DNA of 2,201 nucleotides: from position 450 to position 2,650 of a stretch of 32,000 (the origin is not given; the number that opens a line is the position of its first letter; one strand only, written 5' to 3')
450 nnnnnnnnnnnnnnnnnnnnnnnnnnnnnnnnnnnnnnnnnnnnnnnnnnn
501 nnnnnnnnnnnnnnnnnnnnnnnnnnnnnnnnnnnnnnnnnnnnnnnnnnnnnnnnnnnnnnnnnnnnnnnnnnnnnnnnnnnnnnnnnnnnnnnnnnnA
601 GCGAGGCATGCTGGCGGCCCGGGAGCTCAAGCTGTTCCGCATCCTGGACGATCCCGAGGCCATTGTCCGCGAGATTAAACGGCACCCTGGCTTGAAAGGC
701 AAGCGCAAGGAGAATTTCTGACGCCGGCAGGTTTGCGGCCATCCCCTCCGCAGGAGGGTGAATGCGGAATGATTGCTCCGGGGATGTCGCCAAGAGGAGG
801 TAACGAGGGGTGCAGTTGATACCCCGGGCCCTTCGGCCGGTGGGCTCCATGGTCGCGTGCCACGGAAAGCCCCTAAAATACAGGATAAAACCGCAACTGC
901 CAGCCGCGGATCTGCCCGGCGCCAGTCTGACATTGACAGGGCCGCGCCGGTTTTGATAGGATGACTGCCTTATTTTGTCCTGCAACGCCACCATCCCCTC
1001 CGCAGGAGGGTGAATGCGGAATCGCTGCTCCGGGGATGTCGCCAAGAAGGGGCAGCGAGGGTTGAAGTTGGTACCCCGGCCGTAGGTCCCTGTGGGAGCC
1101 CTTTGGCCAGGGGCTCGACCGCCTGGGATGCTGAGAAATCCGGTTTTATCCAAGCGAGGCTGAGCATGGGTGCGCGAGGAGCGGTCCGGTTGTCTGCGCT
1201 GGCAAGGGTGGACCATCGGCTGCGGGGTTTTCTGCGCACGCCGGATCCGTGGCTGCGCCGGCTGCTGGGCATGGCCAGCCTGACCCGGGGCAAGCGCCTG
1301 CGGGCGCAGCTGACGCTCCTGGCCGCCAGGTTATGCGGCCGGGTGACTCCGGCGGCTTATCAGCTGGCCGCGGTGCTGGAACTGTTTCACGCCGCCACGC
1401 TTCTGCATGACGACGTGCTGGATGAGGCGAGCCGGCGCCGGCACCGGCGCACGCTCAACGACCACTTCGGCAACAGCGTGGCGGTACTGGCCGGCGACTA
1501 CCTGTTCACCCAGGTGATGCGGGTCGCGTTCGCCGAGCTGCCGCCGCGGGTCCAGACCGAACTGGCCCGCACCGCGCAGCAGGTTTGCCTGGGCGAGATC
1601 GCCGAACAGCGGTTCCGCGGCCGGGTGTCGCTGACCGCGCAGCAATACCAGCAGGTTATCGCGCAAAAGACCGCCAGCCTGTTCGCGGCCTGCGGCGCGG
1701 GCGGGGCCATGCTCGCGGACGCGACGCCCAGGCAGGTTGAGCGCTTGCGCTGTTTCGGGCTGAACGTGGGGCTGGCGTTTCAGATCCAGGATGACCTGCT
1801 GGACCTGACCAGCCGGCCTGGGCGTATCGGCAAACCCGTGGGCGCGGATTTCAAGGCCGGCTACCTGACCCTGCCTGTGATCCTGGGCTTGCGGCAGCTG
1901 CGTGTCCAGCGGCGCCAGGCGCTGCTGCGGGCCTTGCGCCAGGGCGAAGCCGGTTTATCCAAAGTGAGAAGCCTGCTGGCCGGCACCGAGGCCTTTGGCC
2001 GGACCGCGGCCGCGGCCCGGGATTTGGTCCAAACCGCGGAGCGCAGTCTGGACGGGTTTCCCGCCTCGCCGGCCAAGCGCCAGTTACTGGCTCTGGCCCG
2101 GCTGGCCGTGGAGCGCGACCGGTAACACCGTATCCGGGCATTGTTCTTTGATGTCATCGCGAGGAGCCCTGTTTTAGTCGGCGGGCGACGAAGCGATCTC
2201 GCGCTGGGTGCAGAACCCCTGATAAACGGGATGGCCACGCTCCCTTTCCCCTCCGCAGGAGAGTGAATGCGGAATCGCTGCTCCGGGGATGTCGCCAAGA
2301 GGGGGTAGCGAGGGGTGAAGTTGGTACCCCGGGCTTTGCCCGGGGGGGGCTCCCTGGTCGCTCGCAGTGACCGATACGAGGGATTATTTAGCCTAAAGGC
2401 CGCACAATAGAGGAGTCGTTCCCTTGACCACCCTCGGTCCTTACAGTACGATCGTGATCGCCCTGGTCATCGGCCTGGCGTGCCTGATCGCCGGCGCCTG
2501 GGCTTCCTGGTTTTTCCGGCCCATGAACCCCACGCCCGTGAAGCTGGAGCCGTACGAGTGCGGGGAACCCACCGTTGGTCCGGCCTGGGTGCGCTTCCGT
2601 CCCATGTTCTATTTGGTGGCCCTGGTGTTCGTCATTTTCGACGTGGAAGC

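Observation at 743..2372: Three near-identical ~125-nt structured elements bracket the polyprenyl synthase gene and precede nuoA, each with an anti-SD/SD hairpin and a mini-ORF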

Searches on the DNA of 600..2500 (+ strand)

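Call 6: search_rna_families(source=window, start=600, end=2500, threshold=evalue, max_evalue=10, show_alignments=3)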
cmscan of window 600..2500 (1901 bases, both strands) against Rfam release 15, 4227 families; matches with E-value up to 10: 9.
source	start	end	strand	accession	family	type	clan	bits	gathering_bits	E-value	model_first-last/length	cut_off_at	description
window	1971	2047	-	RF00463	ApoB_5_CRE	Cis-reg;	-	23.9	55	1.2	1-127/127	no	Apolipoprotein B (apoB) 5' UTR cis-regulatory element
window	979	1028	-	RF03997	mir-8510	Gene; miRNA;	-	19.1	60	1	1-67/67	no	mir-8510 microRNA precursor family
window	2006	2126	-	RF02657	sot2652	Gene; sRNA;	-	18.1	61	0.35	1-187/187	no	Sense overlapping transcript RNA 2652 (sot)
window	1255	1353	+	RF02230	sX11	Gene; sRNA;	-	17.7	70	2.1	1-138/138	no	Proteobacterial sRNA sX11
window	2009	2047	-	RF01895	mir-193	Gene; miRNA;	-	15.7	55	4.7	1-76/76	no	mir-193 microRNA precursor family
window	2317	2345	-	RF02401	ClpQY_promoter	Cis-reg;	-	14.5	42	4.3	1-29/57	no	ClpQY promoter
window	2026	2146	-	RF01453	RCNMV_TE_DR1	Cis-reg;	-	13.5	80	6.5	1-138/138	no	3'TE-DR1 translation enhancer element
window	1283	1344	+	RF00058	HgcF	Gene; snRNA; snoRNA; HACA-box;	-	12.4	70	6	101-153/168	no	HgcF RNA (Pab35)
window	1367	1505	+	RF02243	Xoo8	Gene; sRNA;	-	11.4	90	2.5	1-323/323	no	Proteobacterial sRNA Xoo8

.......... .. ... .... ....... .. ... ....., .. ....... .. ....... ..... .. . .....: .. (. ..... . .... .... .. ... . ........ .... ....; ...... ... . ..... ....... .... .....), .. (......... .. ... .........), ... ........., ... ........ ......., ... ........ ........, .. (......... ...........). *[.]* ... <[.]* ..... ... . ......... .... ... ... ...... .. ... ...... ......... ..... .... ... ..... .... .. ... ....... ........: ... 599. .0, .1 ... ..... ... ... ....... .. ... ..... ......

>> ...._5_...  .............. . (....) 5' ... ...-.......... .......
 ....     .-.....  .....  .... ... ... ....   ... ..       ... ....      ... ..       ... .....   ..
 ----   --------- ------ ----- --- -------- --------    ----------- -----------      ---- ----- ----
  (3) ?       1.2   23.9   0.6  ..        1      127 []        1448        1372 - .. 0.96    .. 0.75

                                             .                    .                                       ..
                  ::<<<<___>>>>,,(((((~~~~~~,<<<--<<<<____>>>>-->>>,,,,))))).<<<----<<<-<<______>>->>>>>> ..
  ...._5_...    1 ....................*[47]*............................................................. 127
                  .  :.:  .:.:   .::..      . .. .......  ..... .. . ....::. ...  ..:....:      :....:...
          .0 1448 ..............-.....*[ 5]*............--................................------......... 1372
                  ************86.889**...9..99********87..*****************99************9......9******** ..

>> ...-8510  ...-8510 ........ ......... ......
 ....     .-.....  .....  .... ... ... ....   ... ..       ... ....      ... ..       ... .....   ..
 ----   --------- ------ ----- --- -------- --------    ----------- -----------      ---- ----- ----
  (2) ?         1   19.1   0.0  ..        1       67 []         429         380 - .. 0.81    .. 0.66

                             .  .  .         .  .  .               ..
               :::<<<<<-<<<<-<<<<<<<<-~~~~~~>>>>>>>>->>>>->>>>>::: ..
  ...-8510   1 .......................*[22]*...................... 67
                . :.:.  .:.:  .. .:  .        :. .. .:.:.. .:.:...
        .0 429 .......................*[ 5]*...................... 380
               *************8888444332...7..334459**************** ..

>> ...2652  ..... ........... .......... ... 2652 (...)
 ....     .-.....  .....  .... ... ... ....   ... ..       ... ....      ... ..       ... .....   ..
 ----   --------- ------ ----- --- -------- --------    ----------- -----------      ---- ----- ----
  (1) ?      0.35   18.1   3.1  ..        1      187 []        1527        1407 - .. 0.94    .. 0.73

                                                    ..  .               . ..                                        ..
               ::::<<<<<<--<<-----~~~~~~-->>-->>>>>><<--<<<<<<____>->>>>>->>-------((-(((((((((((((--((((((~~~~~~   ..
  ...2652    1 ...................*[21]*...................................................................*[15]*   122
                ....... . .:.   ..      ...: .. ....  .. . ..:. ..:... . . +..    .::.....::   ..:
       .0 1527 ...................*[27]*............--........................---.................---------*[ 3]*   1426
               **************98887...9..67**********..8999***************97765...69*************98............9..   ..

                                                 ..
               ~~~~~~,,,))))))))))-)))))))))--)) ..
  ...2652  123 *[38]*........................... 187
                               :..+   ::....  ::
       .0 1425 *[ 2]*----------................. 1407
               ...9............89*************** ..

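Call 76: search_rna_families(source=L029, start=18030, end=18290, threshold=evalue, max_evalue=10)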
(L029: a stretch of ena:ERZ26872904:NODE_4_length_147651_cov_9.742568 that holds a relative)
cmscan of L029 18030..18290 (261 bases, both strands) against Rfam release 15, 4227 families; matches with E-value up to 10: 0.
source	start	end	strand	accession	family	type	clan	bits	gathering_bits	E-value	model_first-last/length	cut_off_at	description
